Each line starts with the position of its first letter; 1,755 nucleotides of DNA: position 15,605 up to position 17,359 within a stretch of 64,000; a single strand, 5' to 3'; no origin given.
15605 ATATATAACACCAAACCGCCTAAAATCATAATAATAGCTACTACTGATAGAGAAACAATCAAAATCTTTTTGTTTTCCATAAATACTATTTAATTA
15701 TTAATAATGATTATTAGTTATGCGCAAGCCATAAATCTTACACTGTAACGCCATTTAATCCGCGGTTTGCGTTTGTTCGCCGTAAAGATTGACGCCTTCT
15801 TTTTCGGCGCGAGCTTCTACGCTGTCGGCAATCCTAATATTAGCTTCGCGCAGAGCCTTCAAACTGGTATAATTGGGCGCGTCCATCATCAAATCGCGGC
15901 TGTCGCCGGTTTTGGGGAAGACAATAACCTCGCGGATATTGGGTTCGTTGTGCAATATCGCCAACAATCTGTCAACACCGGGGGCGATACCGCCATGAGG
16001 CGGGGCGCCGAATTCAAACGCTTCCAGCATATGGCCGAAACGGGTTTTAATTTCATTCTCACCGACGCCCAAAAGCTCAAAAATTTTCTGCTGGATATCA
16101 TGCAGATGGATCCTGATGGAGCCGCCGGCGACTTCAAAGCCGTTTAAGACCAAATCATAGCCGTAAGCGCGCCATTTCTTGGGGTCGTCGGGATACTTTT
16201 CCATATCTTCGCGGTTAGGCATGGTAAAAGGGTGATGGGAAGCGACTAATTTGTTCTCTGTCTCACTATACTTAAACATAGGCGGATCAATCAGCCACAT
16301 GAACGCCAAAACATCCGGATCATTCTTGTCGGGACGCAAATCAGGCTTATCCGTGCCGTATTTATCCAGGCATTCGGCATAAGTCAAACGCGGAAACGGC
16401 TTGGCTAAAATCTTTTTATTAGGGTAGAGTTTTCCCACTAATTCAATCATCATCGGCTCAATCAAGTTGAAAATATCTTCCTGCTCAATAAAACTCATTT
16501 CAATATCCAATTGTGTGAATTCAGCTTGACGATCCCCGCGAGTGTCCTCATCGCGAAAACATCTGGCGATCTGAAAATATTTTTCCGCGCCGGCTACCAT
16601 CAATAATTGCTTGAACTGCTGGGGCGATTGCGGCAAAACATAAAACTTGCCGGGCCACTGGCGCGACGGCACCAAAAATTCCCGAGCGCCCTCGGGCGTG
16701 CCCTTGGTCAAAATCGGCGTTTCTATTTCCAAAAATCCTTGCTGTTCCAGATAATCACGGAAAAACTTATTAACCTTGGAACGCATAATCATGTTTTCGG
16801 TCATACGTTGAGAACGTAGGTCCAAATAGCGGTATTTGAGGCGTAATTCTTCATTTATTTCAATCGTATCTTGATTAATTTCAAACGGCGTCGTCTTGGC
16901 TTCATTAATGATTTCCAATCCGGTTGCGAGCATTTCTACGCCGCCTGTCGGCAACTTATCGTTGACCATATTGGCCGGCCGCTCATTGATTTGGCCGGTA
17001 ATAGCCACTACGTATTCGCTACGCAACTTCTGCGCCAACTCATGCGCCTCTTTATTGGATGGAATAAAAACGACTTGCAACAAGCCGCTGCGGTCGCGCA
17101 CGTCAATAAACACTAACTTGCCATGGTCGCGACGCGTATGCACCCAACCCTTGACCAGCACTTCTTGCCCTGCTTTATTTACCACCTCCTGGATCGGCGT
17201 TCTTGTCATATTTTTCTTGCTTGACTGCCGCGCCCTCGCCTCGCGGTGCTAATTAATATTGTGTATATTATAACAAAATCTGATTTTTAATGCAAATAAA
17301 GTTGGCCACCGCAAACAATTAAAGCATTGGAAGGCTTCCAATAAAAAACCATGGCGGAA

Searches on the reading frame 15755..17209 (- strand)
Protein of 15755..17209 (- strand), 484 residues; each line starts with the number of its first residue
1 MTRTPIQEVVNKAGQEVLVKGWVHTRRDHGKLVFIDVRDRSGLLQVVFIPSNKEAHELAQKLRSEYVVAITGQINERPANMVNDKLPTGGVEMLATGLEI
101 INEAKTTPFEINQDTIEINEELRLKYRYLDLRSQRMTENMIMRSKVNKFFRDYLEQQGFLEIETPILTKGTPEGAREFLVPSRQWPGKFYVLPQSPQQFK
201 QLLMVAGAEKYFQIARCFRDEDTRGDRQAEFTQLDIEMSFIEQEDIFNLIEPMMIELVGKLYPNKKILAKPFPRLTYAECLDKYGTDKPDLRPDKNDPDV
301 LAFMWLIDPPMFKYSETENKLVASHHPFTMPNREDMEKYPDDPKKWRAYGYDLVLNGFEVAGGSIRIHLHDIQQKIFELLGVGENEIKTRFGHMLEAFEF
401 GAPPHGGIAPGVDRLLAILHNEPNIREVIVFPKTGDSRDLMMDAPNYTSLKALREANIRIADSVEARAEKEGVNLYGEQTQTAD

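Call 74: search_protein_families(library=pfam, proteins=[window:15755-17209:-], max_evalue=0.001)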
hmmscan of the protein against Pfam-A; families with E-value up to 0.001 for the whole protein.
window:15755-17209:- (484 aa): 2 families
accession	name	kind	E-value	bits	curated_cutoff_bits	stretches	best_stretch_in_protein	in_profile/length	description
PF00152.25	tRNA-synt_2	-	6.9e-114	380.5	25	1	119-434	1-307/308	tRNA synthetases class II (D, K and N)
PF01336.31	tRNA_anti-codon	-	1.4e-17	63.8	27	1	17-101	1-75/75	OB-fold nucleic acid binding domain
